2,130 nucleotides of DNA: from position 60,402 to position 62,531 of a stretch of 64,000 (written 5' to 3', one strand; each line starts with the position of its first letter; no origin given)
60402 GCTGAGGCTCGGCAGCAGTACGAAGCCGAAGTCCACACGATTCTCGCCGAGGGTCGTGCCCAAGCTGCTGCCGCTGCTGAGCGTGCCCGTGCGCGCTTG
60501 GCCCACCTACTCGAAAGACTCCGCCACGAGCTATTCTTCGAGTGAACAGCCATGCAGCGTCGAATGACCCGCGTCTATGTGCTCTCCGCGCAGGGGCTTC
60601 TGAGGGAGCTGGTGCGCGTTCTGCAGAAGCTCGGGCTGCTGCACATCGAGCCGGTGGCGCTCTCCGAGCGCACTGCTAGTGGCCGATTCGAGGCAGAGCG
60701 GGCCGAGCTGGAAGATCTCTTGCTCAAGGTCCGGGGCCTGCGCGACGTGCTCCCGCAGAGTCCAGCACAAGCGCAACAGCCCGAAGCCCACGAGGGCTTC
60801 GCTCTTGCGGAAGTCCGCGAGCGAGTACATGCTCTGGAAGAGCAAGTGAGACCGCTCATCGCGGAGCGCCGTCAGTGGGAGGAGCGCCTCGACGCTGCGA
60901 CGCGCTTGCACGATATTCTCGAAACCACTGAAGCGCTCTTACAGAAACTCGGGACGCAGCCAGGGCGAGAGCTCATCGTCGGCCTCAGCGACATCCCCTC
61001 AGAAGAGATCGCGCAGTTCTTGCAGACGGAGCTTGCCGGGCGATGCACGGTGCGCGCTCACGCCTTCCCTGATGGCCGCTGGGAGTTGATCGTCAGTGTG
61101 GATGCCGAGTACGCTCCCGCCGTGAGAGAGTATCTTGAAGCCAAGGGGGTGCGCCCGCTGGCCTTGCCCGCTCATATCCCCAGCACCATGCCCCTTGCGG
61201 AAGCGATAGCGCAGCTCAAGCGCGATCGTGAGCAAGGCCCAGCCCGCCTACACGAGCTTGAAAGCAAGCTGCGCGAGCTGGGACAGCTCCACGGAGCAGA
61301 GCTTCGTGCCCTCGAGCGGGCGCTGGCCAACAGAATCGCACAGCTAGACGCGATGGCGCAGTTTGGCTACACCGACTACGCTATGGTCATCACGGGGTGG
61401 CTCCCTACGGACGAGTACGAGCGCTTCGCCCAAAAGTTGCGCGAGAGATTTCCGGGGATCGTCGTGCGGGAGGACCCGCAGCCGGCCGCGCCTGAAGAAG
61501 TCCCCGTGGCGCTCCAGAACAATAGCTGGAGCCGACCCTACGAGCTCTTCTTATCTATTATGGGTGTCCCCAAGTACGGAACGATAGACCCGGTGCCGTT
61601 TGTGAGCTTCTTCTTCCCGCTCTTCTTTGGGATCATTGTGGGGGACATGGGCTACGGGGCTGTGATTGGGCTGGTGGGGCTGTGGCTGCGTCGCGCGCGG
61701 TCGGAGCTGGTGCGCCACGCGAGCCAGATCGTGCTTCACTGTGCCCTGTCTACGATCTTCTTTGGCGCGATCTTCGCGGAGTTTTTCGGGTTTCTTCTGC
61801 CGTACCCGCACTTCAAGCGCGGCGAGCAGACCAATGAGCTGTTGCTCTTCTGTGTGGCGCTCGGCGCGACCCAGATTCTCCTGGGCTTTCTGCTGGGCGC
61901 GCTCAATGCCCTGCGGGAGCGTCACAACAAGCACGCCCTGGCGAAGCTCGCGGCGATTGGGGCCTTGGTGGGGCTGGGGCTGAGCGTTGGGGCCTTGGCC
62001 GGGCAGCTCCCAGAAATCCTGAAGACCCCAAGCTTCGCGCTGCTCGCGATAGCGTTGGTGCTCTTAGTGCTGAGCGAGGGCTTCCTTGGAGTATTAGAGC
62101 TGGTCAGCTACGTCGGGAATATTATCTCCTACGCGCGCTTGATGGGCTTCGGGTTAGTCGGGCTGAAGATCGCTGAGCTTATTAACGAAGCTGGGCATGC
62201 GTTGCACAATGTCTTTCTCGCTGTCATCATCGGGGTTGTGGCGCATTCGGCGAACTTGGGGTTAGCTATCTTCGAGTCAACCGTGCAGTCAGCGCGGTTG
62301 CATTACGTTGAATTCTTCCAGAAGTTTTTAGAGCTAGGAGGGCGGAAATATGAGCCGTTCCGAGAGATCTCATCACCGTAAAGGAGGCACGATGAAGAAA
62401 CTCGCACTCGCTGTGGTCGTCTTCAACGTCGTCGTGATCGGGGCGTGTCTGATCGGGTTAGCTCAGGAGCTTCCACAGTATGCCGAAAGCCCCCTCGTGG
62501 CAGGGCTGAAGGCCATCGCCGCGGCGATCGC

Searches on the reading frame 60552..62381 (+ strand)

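Call 10: search_protein_families(library=pfam, proteins=[window:60552-62381:+], max_evalue=0.001)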
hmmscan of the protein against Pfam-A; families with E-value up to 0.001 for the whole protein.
window:60552-62381:+ (609 aa): 1 family
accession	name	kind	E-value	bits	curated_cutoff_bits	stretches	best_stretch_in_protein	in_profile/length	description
PF01496.24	V_ATPase_I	-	9.8e-18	63.9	30.7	1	248-414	277-451/815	V-type ATPase 116kDa subunit family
